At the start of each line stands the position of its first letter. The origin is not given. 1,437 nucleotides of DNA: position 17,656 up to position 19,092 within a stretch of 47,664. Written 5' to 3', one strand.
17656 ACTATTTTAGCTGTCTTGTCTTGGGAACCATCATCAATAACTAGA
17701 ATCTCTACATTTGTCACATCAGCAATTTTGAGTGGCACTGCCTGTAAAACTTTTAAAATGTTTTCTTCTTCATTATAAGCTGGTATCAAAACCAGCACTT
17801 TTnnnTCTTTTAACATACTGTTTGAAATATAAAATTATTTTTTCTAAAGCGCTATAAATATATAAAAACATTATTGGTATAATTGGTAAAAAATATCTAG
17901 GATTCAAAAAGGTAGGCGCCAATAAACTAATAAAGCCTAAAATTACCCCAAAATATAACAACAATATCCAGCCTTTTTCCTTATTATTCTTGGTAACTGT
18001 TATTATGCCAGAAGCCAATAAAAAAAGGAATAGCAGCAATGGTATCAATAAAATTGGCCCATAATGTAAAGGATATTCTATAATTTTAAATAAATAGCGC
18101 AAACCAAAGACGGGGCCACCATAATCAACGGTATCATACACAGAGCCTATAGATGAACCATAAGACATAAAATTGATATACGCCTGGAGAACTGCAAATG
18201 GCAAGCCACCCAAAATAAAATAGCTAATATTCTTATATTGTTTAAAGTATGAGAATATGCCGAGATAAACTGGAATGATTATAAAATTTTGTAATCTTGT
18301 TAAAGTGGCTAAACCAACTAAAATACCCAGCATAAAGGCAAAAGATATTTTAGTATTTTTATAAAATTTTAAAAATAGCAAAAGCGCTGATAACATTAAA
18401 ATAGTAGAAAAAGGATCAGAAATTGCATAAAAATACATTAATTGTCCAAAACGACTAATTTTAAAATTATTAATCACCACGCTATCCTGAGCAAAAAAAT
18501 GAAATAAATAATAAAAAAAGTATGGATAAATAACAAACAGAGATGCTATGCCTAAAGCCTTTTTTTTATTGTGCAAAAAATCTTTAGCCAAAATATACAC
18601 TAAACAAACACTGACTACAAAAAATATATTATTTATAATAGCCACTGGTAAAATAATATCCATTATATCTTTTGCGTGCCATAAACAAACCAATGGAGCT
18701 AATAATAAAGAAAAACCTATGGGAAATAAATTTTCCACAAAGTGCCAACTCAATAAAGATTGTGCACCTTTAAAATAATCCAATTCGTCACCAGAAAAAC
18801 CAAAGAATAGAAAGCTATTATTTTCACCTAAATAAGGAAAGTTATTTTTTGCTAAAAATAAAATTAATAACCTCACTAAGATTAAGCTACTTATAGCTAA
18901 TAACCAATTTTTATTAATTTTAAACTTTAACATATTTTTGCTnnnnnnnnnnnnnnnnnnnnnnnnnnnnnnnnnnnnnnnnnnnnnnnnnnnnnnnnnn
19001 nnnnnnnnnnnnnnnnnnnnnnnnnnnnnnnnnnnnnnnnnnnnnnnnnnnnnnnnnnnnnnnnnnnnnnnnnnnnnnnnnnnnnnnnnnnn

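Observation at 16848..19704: ArnC/ArnD/ArnT-like three-activity module with the deacetylase fused to the GT-C transferase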

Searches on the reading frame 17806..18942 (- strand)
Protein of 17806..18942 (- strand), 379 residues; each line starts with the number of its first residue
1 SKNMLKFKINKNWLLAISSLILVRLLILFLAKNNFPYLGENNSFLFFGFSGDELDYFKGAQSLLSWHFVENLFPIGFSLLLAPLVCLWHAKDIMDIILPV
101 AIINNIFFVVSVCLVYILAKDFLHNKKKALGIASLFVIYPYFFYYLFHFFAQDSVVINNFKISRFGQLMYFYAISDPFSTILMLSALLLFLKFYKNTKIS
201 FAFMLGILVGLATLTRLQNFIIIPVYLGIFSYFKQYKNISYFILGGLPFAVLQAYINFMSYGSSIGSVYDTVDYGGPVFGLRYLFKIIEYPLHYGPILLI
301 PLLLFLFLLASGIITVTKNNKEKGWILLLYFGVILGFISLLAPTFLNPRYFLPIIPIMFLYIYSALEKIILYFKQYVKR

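Call 5: search_protein_families(library=pfam, proteins=[window:17806-18936:-], max_evalue=10)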
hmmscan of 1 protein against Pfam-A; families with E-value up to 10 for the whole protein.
seq(377 aa): 3 families
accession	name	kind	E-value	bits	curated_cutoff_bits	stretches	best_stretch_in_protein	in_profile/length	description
PF13231.12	PMT_2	-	0.026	15.1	26.1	2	83-155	5-79/160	Dolichyl-phosphate-mannose-protein mannosyltransferase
PF11846.14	Wzy_C_2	-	0.038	14.4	28.5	1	286-327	16-58/191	Virulence factor membrane-bound polymerase, C-terminal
PF15086.11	UPF0542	-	2.4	8.5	27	1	83-125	8-50/68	Uncharacterised protein family UPF0542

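Call 10: find_homologous_proteins(query=window:17806-18942:-, max_evalue=0.01)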
Query window:17806-18942:- (379 aa): 5 proteins with E <= 0.01 among 8000 candidates.
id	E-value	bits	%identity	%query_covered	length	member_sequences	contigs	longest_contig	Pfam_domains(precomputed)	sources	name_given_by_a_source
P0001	1.4e-236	803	100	100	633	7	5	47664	PF01522.27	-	-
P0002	9.1e-210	715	88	100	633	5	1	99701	PF01522.27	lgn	-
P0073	2.4e-79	286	45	89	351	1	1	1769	-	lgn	-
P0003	3.3e-79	285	43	99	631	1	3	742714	PF01522.27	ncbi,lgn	-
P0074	4.6e-69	252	40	95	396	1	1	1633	-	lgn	-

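Call 16: search_solved_structures(query=A2, max_evalue=10, show_alignments=2)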
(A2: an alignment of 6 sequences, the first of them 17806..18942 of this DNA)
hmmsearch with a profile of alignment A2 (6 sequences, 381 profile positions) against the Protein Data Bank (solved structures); distinct sequences matched with E-value up to 10: 0.

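Call 23: search_protein_representatives(alignment_id=A2)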
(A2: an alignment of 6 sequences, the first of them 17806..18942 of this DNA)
Query: 6 sequences, 381 profile positions. Proteins with E-value up to 0.001 (for the whole library): 442; up to 1e-10: 151; up to 1e-30: 55. The best 150 are listed.
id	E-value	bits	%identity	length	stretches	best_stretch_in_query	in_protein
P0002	1.3e-170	584.2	-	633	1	2-381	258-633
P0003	3.8e-167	572.7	-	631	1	1-381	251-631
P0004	2.0e-132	458.4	-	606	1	5-380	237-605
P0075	8.2e-128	443.2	-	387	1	9-371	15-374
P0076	9.6e-108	377.2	-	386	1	5-377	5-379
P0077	2.5e-104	365.9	-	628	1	10-376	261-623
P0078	1.3e-103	363.5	-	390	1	9-376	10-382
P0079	2.4e-100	352.8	-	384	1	11-378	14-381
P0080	4.6e-100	351.9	-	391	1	6-380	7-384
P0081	1.4e-97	343.8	-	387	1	9-380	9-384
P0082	3.9e-92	325.8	-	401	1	8-379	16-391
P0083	1.9e-88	313.7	-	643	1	12-378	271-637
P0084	2.0e-86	307.0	-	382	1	3-376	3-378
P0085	2.1e-85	303.7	-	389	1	8-380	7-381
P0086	2.4e-80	287.0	-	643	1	6-380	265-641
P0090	4.6e-63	230.1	-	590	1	5-376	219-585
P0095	8.0e-54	199.7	-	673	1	5-371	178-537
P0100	5.0e-49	183.9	-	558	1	7-370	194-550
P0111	8.0e-38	147.0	-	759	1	6-373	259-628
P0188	1.2e-14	70.8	-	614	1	45-226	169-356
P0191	6.0e-14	68.4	-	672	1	49-237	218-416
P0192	9.6e-14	67.8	-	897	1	43-311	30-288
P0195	2.9e-13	66.2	-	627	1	45-263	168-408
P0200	1.3e-12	64.0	-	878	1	43-269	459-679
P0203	2.0e-12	63.4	-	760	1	15-363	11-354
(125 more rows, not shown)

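Call 27: search_protein_families(library=pfam, proteins=[P0075, P0076, P0111, P0095, P0188, P0191, P0192, P0195, P0200, P0203], max_evalue=0.01)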
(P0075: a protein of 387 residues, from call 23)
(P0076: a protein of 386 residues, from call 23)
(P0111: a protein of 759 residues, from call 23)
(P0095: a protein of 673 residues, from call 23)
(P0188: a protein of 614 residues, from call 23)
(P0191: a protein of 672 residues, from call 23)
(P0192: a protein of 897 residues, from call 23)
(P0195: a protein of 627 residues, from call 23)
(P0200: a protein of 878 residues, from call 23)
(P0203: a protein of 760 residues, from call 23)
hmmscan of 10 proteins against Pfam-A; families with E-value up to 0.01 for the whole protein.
P0075 (387 aa): 1 family
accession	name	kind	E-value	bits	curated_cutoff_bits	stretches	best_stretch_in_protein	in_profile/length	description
PF13231.12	PMT_2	-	0.0076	16.9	26.1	0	105-151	24-70/160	Dolichyl-phosphate-mannose-protein mannosyltransferase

P0076 (386 aa): 1 family
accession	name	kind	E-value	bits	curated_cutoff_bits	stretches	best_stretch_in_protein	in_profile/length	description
PF13231.12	PMT_2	-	0.0092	16.6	26.1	1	148-244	46-145/160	Dolichyl-phosphate-mannose-protein mannosyltransferase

P0111 (759 aa): 1 family
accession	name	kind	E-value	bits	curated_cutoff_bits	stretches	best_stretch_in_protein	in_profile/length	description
PF01522.26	Polysacc_deac_1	-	2e-16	60.5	23.1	1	80-206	3-112/124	Polysaccharide deacetylase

P0095 (673 aa): 1 family
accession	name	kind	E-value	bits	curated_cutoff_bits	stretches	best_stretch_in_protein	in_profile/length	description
PF01522.26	Polysacc_deac_1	-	5e-24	85.1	23.1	1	25-148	5-122/124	Polysaccharide deacetylase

P0188 (614 aa): 0 families

P0191 (672 aa): 0 families

P0192 (897 aa): 2 families
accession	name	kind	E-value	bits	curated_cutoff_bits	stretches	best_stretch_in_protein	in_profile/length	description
PF07691.17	PA14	-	4.9e-29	101.5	24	2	709-837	4-144/147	PA14 domain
PF10528.15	GLEYA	-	1.4e-07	32.1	26.2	1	750-782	2-35/91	GLEYA domain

P0195 (627 aa): 1 family
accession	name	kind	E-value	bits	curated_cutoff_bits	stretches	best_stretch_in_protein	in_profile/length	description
PF13231.12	PMT_2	-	8.5e-05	23.3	26.1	1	297-396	61-156/160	Dolichyl-phosphate-mannose-protein mannosyltransferase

P0200 (878 aa): 1 family
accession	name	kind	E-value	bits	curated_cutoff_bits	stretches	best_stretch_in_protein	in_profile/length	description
PF07691.17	PA14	-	0.0017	18.6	24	1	61-137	3-78/147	PA14 domain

P0203 (760 aa): 2 families
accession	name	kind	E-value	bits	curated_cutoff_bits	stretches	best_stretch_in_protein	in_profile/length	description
PF20067.5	SSL_N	-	0.00065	19.9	18.9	0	735-754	25-44/46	Strictosidine synthase-like, N-terminal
PF07995.17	GSDH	-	0.0008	19.2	25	1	548-660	169-275/332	Glucose / Sorbosone dehydrogenase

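Call 31: find_homologous_proteins(query=A3, max_evalue=0.001)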
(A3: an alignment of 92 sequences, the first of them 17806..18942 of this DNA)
Query A3 (92 sequences) (379 aa, profile of the alignment): 44 proteins with E <= 0.001 among 8000 candidates.
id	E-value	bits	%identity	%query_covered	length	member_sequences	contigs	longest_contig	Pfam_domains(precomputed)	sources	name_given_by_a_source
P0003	1.4e-104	368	43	99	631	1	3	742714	PF01522.27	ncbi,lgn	-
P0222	1.2e-99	352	20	48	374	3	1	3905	-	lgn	-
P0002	3.8e-96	341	88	100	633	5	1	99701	PF01522.27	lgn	-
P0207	1.8e-95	338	26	73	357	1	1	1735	-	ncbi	ncbi:MAG: hypothetical protein ACPG7F_20175, partial [Aggregatilineales bacterium]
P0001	2.3e-94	335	100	100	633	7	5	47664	PF01522.27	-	-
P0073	3.9e-94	334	45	89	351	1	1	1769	-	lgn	-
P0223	1.7e-15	75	23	44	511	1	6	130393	-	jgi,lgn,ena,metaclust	metaclust:\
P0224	3.3e-12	64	33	11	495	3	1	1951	-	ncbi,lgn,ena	-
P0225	9.2e-10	56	-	-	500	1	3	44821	-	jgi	jgi:hypothetical protein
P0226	1.5e-9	56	23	38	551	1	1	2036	-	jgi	jgi:hypothetical protein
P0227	1.9e-9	55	25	29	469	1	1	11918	PF02366.25,PF13231.13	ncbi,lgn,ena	-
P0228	2.5e-9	55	33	12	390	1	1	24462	PF02366.25,PF13231.13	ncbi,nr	ncbi:MAG: glycosyltransferase family 39 protein [Candidatus Omnitrophica bacterium]|nr:glycosyltrans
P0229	2.8e-9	55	22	6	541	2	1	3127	-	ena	-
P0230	1.2e-8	53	25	19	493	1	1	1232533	PF03901.24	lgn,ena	-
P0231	2.5e-8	52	30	23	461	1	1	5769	PF02366.25,PF13231.13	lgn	-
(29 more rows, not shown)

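Call 35: find_related_loci(query=A2, collection=genome_contigs, flank=6000)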
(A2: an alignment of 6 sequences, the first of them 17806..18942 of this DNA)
Query A2 (379 aa) in genome_contigs; peptide patterns used: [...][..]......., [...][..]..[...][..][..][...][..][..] (x = any residue, [..] = any of these).
337 stretches matched a pattern; 6 encode a relative of the query (tblastn E <= 1e-3); 6 distinct loci.
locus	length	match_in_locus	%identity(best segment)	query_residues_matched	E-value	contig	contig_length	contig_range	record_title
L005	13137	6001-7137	43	1-375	1e-60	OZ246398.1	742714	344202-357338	MAG: uncultured Candidatus Saccharibacteria bacterium isolate SRP292972_co1_38 genome assembly, chromosome: 1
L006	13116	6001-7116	41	20-379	2e-56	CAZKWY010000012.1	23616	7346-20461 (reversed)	MAG TPA_asm: uncultured Candidatus Saccharibacteria bacterium isolate SRP141376_co4_69 genome assembly, contig: NODE_384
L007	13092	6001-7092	36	9-370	3e-56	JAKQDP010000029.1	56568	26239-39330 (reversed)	MAG: bacterium isolate USDE_maxbin.058 k141_409395, whole genome shotgun sequence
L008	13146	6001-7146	36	4-375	2e-52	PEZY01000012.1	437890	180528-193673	MAG: Candidatus Buchananbacteria bacterium CG10_big_fil_rev_8_21_14_0_10_33_19 CG10_8_21_14_0.10_scaffold_3_c, whole gen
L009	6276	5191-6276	33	3-360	5e-46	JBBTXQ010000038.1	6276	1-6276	MAG: Patescibacteria group bacterium isolate H51-bin105_1 H51_bin105_1_000000000038, whole genome shotgun sequence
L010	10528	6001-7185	24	7-374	9e-20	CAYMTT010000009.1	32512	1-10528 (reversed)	MAG TPA_asm: uncultured Candidatus Saccharibacteria bacterium isolate binchicken_co17_376 genome assembly, contig: NODE_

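Call 50: search_protein_families(library=pfam, proteins=[L007:7969-8388:+, L008:7997-9088:+, L006:7988-8932:+, L007:4515-5198:+, L007:3755-4504:+, L010:7185-8162:+, L006:3903-4769:+, L009:4167-5009:-], max_evalue=0.01)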
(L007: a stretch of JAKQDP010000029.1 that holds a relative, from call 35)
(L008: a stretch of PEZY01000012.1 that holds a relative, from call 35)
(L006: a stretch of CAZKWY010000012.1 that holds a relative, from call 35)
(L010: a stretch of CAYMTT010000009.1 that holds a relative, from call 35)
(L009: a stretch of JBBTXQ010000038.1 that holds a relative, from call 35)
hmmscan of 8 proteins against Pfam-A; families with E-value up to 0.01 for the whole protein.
L007:7969-8388:+ (139 aa): 1 family
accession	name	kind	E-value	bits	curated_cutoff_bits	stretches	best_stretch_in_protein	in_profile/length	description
PF04138.20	GtrA_DPMS_TM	-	1.1e-11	45.4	26.1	1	19-133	1-117/117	GtrA/DPMS, transmembrane domain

L008:7997-9088:+ (363 aa): 16 families
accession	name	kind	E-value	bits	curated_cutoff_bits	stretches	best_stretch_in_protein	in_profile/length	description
PF13649.12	Methyltransf_25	-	9.6e-23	81.1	27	1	171-263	1-97/97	Methyltransferase domain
PF08241.18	Methyltransf_11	-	1.7e-22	80.3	21.2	1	172-266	1-94/95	Methyltransferase domain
PF13847.12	Methyltransf_31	-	2.6e-19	69.8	27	1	166-272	2-114/145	Methyltransferase domain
PF08242.18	Methyltransf_12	-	1.4e-11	45.4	30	1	172-265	1-98/98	Methyltransferase domain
PF01209.24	Ubie_methyltran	-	2.8e-10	40.4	20.1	1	167-269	47-153/233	ubiE/COQ5 methyltransferase family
PF13489.12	Methyltransf_23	-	7.6e-10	39.2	27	1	165-272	20-121/164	Methyltransferase domain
PF04138.20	GtrA_DPMS_TM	-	9.4e-09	35.9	26.1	1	7-121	1-117/117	GtrA/DPMS, transmembrane domain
PF02353.26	CMAS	-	6.6e-06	26.1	27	1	167-270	62-167/273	Mycolic acid cyclopropane synthetase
PF03848.20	TehB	-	3.8e-05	23.6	20.4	1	166-263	29-128/193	Tellurite resistance protein TehB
PF01555.25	N6_N4_Mtase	-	4.4e-05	24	26.7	1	125-207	147-221/221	DNA methylase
PF01728.25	FtsJ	-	5.8e-05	23.5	24.1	1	163-229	15-85/181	FtsJ-like methyltransferase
PF03141.22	Methyltransf_29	-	0.00046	19.3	23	1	150-273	99-223/506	Putative S-adenosyl-L-methionine-dependent methyltransferase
PF03291.22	mRNA_G-N7_MeTrfase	-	0.0011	18.6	26.6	1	165-228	59-121/315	mRNA (guanine-N(7))-methyltransferase domain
PF07021.18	MetW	-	0.0016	18.6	21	1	160-258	6-101/193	Methionine biosynthesis protein MetW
PF01135.25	PCMT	-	0.0034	17.6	20.3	1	162-213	70-122/210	Protein-L-isoaspartate(D-aspartate) O-methyltransferase (PCMT)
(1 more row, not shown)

L006:7988-8932:+ (314 aa): 1 family
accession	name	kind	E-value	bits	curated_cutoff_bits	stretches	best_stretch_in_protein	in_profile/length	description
PF13469.12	Sulfotransfer_3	-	2.5e-12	47.9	27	1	115-259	76-214/216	Sulfotransferase family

L007:4515-5198:+ (227 aa): 2 families
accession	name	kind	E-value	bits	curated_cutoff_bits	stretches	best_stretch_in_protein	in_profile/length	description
PF16316.10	DUF4956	-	8.2e-12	45.6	30.6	1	31-139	7-116/169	Domain of unknown function (DUF4956)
PF02308.21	MgtC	-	0.00017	22.4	31.4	1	45-135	46-118/121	MgtC family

L007:3755-4504:+ (249 aa): 1 family
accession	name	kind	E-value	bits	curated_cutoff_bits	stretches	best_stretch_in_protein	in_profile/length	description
PF09359.15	VTC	-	1.6e-46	159.2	23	1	10-237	2-233/235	VTC domain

L010:7185-8162:+ (325 aa): 1 family
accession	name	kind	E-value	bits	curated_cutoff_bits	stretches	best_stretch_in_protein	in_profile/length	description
PF03706.18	LPG_synthase_TM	-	3.2e-37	129.1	33.4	1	13-296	2-291/302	Lysylphosphatidylglycerol synthase TM region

L006:3903-4769:+ (288 aa): 2 families
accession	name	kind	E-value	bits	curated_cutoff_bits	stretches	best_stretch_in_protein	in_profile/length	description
PF13469.12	Sulfotransfer_3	-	6.6e-08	33.5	27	0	99-193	127-211/216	Sulfotransferase family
PF00685.33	Sulfotransfer_1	-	6.4e-07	29.5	22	1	12-194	4-181/255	Sulfotransferase domain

L009:4167-5009:- (280 aa): 0 families

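Call 65: find_related_loci(query=A2, collection=metagenome_contigs, flank=6000)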
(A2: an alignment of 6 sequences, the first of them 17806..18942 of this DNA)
Query A2 (379 aa) in metagenome_contigs; peptide patterns used: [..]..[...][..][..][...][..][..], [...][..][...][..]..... (x = any residue, [..] = any of these).
598 stretches matched a pattern (row limit reached: there are more); 1 encode a relative of the query (tblastn E <= 1e-3); 1 distinct loci.
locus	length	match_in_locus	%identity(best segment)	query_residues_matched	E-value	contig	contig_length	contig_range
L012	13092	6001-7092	36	9-370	6e-57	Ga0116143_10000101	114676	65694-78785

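Call 66: find_encoding_contigs(protein=P0090, flank=6000, max_places=2)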
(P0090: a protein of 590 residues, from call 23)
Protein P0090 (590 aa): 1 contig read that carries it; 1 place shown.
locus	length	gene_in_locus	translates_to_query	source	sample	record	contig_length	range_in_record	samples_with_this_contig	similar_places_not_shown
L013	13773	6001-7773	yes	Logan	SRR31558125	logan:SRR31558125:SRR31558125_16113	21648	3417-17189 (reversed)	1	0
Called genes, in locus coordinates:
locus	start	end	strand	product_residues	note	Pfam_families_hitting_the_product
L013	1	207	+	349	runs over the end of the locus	PF13480:Acetyltransf_6, PF02388:FemAB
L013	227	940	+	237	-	PF01209:Ubie_methyltran, PF03848:TehB, PF13489:Methyltransf_23, PF13847:Methyltransf_31, PF08241:Methyltransf_11, PF08242:Methyltransf_12, PF13649:Methyltransf_25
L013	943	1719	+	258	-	PF01522:Polysacc_deac_1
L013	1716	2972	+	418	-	PF13439:Glyco_transf_4, PF13579:Glyco_trans_4_4, PF00534:Glycos_transf_1, PF13692:Glyco_trans_1_4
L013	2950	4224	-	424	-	PF01943:Polysacc_synt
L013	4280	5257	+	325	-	PF13480:Acetyltransf_6 (weak)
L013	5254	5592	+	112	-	-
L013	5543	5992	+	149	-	PF04138:GtrA_DPMS_TM (weak)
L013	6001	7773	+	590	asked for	PF01522:Polysacc_deac_1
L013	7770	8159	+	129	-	PF04138:GtrA_DPMS_TM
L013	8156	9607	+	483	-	PF13231:PMT_2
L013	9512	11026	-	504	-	PF00535:Glycos_transf_2, PF13489:Methyltransf_23, PF03141:Methyltransf_29, PF03848:TehB, PF08241:Methyltransf_11, PF08242:Methyltransf_12, PF13649:Methyltransf_25, PF13847:Methyltransf_31, +1 more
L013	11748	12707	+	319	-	PF01073:3Beta_HSD, PF01370:Epimerase, PF02719:Polysacc_synt_2, PF04321:RmlD_sub_bind, PF07993:NAD_binding_4, PF13460:NAD_binding_10 (faint), PF16363:GDP_Man_Dehyd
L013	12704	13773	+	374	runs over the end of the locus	PF01041:DegT_DnrJ_EryC1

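Call 67: find_encoding_contigs(protein=P0075, flank=6000, max_places=2)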
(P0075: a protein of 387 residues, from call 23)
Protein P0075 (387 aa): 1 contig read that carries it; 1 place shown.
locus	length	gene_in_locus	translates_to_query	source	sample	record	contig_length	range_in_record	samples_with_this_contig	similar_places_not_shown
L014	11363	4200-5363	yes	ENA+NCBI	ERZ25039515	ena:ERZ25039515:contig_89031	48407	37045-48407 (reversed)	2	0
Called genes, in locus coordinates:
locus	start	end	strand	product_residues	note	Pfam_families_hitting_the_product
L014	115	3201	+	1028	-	PF00069:Pkinase, PF01636:APH (faint), PF07714:PK_Tyr_Ser-Thr, PF03109:ABC1, PF12330:Haspin_kinase (weak), PF07719:TPR_2 (faint), PF13176:TPR_7 (faint), PF13424:TPR_12 (faint), +7 more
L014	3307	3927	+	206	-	PF13173:AAA_14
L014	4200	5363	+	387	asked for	-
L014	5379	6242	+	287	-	PF00535:Glycos_transf_2, PF10111:Glyco_tranf_2_2 (weak)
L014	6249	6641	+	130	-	PF04138:GtrA_DPMS_TM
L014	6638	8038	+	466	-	PF04055:Radical_SAM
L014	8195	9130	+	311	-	PF00534:Glycos_transf_1, PF13692:Glyco_trans_1_4, PF13524:Glyco_trans_1_2 (weak)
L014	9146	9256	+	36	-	-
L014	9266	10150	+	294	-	PF13186:SPASM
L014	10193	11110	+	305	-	PF13524:Glyco_trans_1_2, PF13692:Glyco_trans_1_4, PF00534:Glycos_transf_1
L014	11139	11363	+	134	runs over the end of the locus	PF05635:23S_rRNA_IVP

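Call 68: find_encoding_contigs(protein=P0077, flank=6000, max_places=1)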
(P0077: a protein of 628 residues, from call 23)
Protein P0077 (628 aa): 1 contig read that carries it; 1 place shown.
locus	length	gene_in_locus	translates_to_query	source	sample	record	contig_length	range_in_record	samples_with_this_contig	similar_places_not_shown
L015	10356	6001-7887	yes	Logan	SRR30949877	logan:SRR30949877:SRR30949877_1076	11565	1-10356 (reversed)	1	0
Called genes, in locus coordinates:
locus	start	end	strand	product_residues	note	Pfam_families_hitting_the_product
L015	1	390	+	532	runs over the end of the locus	?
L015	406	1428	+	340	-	PF00534:Glycos_transf_1, PF13692:Glyco_trans_1_4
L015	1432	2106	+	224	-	PF13489:Methyltransf_23, PF07021:MetW, PF13847:Methyltransf_31, PF08241:Methyltransf_11, PF08242:Methyltransf_12, PF13649:Methyltransf_25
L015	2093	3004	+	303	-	-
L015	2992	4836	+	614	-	PF13522:GATase_6, PF13537:GATase_7, PF00733:Asn_synthase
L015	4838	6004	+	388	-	PF13439:Glyco_transf_4, PF13579:Glyco_trans_4_4 (weak), PF00534:Glycos_transf_1, PF13692:Glyco_trans_1_4, PF13524:Glyco_trans_1_2 (weak)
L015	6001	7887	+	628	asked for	PF01522:Polysacc_deac_1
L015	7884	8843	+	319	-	PF00535:Glycos_transf_2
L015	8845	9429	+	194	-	PF05219:DREV, PF13489:Methyltransf_23, PF07021:MetW (weak), PF13847:Methyltransf_31, PF08241:Methyltransf_11, PF08242:Methyltransf_12, PF13649:Methyltransf_25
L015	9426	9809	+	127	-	-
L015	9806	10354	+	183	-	?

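Call 69: find_encoding_contigs(protein=P0111, flank=6000, max_places=1)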
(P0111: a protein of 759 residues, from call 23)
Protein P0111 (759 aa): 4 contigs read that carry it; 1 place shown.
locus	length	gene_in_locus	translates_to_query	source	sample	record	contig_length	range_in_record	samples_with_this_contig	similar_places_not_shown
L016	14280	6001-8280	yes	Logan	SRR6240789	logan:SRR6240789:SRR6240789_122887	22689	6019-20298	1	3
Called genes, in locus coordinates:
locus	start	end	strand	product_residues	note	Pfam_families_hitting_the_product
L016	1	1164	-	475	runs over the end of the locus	PF01139:RtcB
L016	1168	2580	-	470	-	PF01139:RtcB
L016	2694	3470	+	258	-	PF08241:Methyltransf_11, PF13847:Methyltransf_31 (faint)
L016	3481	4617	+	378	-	PF13439:Glyco_transf_4 (weak), PF00534:Glycos_transf_1, PF13692:Glyco_trans_1_4, PF13524:Glyco_trans_1_2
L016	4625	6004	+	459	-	PF01943:Polysacc_synt, PF13440:Polysacc_synt_3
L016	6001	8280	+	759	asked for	PF01522:Polysacc_deac_1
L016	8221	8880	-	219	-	PF13489:Methyltransf_23, PF05148:Methyltransf_8, PF13649:Methyltransf_25, PF08241:Methyltransf_11, PF08242:Methyltransf_12, PF13847:Methyltransf_31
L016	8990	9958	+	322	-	PF01073:3Beta_HSD, PF01370:Epimerase, PF02719:Polysacc_synt_2, PF04321:RmlD_sub_bind, PF07993:NAD_binding_4, PF16363:GDP_Man_Dehyd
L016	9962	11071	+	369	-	PF01041:DegT_DnrJ_EryC1, PF00266:Aminotran_5 (weak), PF01212:Beta_elim_lyase (faint)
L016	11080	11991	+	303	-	PF00535:Glycos_transf_2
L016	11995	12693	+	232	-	PF01728:FtsJ (weak), PF13489:Methyltransf_23, PF07021:MetW, PF01209:Ubie_methyltran, PF13649:Methyltransf_25, PF13847:Methyltransf_31, PF08241:Methyltransf_11, PF08242:Methyltransf_12, +1 more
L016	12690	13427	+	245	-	-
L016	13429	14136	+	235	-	PF00535:Glycos_transf_2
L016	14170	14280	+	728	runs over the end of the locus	PF04932:Wzy_C, PF13424:TPR_12 (faint), PF14559:TPR_19 (faint), PF13428:TPR_14 (faint), PF13432:TPR_16 (faint), PF14561:TPR_20 (faint), PF00515:TPR_1 (faint), PF07719:TPR_2 (faint), +2 more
